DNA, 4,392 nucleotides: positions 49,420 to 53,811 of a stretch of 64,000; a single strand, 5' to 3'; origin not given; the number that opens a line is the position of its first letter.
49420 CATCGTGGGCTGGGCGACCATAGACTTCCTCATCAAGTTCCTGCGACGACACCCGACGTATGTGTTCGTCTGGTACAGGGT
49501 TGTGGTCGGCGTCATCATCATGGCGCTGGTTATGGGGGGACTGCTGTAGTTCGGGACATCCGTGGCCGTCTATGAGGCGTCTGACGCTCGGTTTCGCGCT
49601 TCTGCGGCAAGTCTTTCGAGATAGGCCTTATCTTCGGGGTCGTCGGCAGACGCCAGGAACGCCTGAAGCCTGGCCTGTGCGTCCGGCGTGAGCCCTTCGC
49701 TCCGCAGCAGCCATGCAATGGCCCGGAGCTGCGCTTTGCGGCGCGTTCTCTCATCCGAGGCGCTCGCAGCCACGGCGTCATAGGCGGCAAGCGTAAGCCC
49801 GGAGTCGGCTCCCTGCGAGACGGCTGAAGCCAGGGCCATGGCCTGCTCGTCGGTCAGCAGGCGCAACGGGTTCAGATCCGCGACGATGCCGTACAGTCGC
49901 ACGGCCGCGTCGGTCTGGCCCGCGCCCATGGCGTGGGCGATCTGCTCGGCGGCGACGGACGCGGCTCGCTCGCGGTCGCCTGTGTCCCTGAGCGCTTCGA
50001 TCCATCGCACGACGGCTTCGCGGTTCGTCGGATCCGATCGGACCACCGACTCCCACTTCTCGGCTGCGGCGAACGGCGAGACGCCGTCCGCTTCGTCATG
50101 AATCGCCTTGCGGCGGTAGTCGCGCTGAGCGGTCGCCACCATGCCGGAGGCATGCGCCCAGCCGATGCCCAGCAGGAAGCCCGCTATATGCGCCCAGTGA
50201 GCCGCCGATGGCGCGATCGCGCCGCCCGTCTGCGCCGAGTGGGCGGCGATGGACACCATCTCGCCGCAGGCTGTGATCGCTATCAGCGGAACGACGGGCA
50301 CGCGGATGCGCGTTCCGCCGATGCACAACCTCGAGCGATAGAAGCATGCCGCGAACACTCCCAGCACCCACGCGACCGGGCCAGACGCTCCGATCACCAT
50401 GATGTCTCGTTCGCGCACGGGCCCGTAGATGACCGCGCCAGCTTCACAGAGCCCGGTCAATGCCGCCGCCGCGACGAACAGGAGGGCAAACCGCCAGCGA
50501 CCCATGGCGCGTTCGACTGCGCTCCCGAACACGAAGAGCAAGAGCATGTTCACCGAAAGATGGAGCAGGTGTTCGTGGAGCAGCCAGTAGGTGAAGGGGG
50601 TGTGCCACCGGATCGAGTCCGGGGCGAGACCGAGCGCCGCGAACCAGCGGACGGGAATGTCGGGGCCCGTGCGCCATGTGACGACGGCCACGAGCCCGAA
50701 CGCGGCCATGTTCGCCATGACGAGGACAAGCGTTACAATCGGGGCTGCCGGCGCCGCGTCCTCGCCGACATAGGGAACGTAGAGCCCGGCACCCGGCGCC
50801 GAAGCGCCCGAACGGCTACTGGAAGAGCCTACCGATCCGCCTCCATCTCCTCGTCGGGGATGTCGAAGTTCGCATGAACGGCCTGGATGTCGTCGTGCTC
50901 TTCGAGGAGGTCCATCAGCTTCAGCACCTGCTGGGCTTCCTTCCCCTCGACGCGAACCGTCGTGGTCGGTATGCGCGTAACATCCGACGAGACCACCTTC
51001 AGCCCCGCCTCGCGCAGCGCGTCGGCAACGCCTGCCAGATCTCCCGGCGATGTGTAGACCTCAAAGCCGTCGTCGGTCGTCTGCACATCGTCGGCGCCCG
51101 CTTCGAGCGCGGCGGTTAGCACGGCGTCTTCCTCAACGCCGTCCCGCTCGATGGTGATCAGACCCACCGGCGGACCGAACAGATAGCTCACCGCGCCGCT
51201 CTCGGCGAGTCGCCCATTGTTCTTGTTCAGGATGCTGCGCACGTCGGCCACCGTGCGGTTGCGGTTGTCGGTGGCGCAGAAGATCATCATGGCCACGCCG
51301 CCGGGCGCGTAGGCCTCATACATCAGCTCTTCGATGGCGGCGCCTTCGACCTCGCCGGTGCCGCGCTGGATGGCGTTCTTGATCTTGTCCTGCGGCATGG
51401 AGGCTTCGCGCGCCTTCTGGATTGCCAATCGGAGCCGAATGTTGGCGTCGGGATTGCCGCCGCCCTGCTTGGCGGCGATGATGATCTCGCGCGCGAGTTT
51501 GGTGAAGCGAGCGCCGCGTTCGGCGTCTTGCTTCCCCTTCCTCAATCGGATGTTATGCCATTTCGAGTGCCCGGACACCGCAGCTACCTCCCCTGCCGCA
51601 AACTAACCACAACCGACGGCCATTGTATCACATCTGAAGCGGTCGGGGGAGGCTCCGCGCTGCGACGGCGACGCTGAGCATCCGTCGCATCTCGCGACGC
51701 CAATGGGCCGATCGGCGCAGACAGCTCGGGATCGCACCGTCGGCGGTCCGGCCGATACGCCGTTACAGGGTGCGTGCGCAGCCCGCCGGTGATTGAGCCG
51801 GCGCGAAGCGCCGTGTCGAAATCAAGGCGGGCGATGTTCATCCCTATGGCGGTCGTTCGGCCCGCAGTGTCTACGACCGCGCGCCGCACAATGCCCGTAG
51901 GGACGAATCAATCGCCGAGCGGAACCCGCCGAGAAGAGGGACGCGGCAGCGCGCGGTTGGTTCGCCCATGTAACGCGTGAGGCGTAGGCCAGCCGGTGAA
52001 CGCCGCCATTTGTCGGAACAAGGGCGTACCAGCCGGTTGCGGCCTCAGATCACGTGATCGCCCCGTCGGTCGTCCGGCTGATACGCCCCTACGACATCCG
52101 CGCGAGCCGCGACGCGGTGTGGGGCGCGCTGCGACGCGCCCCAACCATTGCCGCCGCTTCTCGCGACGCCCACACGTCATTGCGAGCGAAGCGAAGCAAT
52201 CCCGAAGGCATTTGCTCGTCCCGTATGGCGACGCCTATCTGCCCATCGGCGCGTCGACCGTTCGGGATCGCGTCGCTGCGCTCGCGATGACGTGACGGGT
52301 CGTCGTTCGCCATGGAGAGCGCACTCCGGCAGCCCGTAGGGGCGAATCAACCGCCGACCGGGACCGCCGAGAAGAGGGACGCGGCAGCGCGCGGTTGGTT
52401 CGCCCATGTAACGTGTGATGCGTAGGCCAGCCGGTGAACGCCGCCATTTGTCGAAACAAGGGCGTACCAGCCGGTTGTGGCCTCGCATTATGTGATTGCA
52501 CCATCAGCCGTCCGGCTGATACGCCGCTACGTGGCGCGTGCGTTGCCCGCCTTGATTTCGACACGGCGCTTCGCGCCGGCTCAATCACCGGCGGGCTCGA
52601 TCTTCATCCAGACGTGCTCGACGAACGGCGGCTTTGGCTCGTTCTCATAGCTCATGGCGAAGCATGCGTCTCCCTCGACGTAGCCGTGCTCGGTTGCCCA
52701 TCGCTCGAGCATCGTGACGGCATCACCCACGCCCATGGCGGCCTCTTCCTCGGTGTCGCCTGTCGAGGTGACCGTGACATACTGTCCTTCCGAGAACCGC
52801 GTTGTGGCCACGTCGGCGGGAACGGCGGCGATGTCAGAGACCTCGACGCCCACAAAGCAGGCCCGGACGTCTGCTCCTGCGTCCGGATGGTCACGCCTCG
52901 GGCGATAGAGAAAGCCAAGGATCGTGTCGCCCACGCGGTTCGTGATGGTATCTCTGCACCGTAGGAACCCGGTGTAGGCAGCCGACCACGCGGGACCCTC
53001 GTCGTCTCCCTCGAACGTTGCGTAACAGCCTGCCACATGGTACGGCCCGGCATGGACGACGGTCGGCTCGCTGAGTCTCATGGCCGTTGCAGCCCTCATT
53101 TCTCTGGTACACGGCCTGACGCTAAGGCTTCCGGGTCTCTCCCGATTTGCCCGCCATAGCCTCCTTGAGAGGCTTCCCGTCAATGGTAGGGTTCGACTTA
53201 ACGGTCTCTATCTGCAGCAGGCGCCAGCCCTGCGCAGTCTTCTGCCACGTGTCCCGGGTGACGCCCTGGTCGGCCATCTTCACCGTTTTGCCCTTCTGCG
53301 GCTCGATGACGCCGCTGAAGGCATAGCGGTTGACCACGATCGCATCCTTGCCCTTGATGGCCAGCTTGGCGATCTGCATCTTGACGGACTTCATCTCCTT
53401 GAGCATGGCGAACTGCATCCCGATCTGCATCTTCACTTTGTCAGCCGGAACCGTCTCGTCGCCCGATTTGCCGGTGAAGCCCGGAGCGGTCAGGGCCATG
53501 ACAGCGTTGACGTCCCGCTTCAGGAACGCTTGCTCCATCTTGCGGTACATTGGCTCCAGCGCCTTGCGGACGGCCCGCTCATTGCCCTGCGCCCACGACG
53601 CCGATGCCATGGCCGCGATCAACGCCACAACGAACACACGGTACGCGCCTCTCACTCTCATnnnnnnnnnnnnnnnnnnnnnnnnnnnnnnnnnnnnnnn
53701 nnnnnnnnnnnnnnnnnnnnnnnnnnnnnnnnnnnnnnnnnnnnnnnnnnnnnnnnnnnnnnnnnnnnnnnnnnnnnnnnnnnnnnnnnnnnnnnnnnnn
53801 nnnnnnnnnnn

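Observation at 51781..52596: Two 52-bp elements that are perfect reverse complements, with a 38-bp core flipped relative to collinear flanks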

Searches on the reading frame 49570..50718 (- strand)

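Call 10: search_protein_families(library=pfam, proteins=[window:49570-50718:-])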
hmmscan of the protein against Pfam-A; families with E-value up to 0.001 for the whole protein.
window:49570-50718:- (382 aa): 1 family
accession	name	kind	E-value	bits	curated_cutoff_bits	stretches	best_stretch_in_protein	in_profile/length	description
PF01694.28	Rhomboid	-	3.4e-18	66.7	22.6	1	38-188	4-137/143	Rhomboid domain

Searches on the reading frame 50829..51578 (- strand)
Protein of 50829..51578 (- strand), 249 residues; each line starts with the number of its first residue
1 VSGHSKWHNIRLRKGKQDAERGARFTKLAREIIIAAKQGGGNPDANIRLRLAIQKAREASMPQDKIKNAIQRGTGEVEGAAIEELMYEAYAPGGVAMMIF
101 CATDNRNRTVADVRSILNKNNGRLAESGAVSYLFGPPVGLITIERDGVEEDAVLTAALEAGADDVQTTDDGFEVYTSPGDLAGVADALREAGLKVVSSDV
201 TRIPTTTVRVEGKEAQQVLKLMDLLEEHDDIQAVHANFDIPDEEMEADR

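Call 10: search_protein_families(library=pfam, proteins=[window:50829-51578:-])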
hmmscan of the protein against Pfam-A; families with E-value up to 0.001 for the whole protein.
window:50829-51578:- (249 aa): 2 families
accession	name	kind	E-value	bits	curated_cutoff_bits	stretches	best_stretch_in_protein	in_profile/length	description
PF01709.26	Transcrip_reg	-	1.6e-53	181.2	27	1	83-238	2-160/160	TACO1/YebC second and third domain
PF20772.2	TACO1_YebC_N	-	4.5e-30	104.4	36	1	5-76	1-73/73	TACO1/YebC protein N-terminal domain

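Call 11: find_encoding_contigs(protein=window:50829-51578:-, flank=10000, max_places=6)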
Protein window:50829-51578:- (249 aa): 8 contigs read that carry it; 6 places shown.
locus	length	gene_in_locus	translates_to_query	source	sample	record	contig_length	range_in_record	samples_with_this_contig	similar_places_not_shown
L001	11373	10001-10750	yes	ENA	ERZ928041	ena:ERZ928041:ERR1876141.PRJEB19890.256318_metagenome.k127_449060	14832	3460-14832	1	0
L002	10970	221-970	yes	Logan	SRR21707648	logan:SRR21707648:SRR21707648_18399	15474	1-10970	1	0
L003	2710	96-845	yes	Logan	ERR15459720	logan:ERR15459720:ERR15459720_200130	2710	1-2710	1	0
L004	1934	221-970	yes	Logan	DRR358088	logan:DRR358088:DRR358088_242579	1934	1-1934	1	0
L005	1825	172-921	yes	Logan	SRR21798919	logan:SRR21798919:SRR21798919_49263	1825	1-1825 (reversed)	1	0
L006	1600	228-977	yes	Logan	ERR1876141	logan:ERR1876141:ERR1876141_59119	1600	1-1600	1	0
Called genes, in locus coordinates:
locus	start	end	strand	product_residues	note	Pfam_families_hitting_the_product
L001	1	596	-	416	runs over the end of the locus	PF13173:AAA_14, PF13635:DUF4143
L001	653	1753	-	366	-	PF13810:DUF4185, PF16396:DUF5005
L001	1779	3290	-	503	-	PF00144:Beta-lactamase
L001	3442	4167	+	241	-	PF06439:3keto-disac_hyd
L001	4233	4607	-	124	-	-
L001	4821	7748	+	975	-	PF16216:GxGYxYP_N, PF20957:GxGYxYP_N_2nd, PF20958:GxGYxYP_N_3rd, PF14323:GxGYxYP_C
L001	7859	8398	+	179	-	PF14534:DUF4440 (weak)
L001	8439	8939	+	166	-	-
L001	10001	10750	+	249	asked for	PF20772:TACO1_YebC_N, PF01709:Transcrip_reg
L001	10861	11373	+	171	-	?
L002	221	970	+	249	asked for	PF20772:TACO1_YebC_N, PF01709:Transcrip_reg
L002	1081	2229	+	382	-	PF01694:Rhomboid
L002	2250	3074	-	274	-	PF02673:BacA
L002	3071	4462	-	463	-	PF00884:Sulfatase, PF01663:Phosphodiest (weak), PF16347:SGSH_C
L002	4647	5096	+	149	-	-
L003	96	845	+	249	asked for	PF20772:TACO1_YebC_N, PF01709:Transcrip_reg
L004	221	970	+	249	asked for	PF20772:TACO1_YebC_N, PF01709:Transcrip_reg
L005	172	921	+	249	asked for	PF20772:TACO1_YebC_N, PF01709:Transcrip_reg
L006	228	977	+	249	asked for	PF20772:TACO1_YebC_N, PF01709:Transcrip_reg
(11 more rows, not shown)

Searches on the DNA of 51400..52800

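Call 45: search_rna_families(source=window, start=51400, end=52800, threshold=evalue, max_evalue=1)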
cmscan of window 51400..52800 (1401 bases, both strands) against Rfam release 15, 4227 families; matches with E-value up to 1: 4.
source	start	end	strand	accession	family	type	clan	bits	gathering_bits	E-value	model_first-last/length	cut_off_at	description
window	52163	52306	+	RF04104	MIR918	Gene; miRNA;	-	29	268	0.0086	1-265/265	no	MIR918 microRNA precursor family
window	52174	52293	-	RF04104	MIR918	Gene; miRNA;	-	26.6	268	0.029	1-265/265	no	MIR918 microRNA precursor family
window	52518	52610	-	RF02226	sX7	Gene; sRNA;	-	22.4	55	0.11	1-95/95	no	Xanthomonas sRNA sX7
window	52548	52614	-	RF00510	Tombus_IRE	Cis-reg;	-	20.1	45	0.61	1-94/94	no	Tombusvirus internal replication element (IRE)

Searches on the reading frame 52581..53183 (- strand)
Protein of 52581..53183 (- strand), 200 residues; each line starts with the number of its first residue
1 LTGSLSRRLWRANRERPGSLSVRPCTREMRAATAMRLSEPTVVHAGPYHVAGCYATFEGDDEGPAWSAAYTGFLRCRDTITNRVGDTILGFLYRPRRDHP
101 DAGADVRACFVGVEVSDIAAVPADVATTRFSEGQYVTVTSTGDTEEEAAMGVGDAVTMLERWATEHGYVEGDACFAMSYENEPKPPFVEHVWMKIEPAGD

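Call 10: search_protein_families(library=pfam, proteins=[window:52581-53183:-])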
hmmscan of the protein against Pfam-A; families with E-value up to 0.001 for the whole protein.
window:52581-53183:- (200 aa): 1 family
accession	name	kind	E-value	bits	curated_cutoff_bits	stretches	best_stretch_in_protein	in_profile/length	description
PF06445.20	GyrI-like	-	5.1e-05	24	26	1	39-194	2-153/155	GyrI-like small molecule binding domain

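Call 14: find_encoding_contigs(protein=window:52581-53081:-, flank=3000, max_places=10)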
Protein window:52581-53081:- (166 aa): 1 contig read that carries it; 1 place shown.
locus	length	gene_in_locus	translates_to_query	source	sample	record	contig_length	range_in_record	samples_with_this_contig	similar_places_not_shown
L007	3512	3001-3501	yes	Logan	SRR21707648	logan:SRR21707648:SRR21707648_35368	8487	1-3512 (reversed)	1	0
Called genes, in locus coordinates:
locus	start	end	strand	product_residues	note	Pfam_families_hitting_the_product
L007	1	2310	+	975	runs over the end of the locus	PF16216:GxGYxYP_N, PF20957:GxGYxYP_N_2nd, PF20958:GxGYxYP_N_3rd, PF14323:GxGYxYP_C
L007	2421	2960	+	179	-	PF14534:DUF4440 (weak)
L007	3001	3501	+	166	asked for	PF06445:GyrI-like (weak)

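Call 33: find_homologous_proteins(query=window:52581-53081:-, max_evalue=0.00001)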
Query window:52581-53081:- (166 aa): 194 proteins with E <= 0.00001 among 222 candidates; the best 120 are listed.
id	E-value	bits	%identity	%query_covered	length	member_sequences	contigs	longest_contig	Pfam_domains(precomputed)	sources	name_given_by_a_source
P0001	2.4e-109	381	99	100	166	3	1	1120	PF06445.21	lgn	-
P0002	7.4e-68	246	64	98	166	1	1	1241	PF06445.21,PF14526.12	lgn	-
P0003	9.3e-67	242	67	96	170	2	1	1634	PF06445.21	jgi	-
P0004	1.7e-65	238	64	98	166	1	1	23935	-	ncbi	ncbi:MAG: hypothetical protein ACP5JG_04570 [Anaerolineae bacterium]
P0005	8.3e-65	236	62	98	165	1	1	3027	PF06445.21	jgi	jgi:hypothetical protein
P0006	3.9e-64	234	61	97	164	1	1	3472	-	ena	-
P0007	1.1e-63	232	61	99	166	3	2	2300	-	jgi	jgi:hypothetical protein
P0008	2.0e-63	231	62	98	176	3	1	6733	PF06445.21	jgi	-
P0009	2.9e-63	231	63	97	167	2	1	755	PF06445.21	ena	-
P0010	8.0e-63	229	63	98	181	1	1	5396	PF06445.21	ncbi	-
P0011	1.2e-62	229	62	98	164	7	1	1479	PF06445.21,PF14526.12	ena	-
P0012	1.6e-62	228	61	98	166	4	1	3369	PF06445.21,PF14526.12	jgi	-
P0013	1.9e-62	228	60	98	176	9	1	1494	PF06445.21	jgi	jgi:hypothetical protein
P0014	1.9e-62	228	60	97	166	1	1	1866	-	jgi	jgi:hypothetical protein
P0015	3.3e-62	227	62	96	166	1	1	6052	PF14526.12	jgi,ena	-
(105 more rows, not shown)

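Call 47: list_cluster_members(proteins=[window:52584-53081:-, P0001])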
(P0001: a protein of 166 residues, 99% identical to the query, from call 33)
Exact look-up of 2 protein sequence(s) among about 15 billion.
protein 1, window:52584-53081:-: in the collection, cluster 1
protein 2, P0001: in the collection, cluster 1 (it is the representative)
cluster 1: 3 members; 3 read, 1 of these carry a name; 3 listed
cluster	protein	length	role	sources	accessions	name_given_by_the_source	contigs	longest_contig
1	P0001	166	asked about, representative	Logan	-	-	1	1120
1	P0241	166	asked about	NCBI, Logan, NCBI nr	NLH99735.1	MAG: GyrI-like domain-containing protein [Chthonomonadales bacterium] | GyrI-like domain-containing protein [Chthonomonadales bacterium]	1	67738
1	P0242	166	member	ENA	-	-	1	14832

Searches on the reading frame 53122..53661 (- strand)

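Call 10: search_protein_families(library=pfam, proteins=[window:53122-53661:-])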
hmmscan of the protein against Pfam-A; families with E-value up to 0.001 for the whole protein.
window:53122-53661:- (179 aa): 1 family
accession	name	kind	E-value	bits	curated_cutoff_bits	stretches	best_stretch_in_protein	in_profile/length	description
PF14534.12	DUF4440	-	4.2e-06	27.6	25.2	1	38-148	4-107/107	Domain of unknown function (DUF4440)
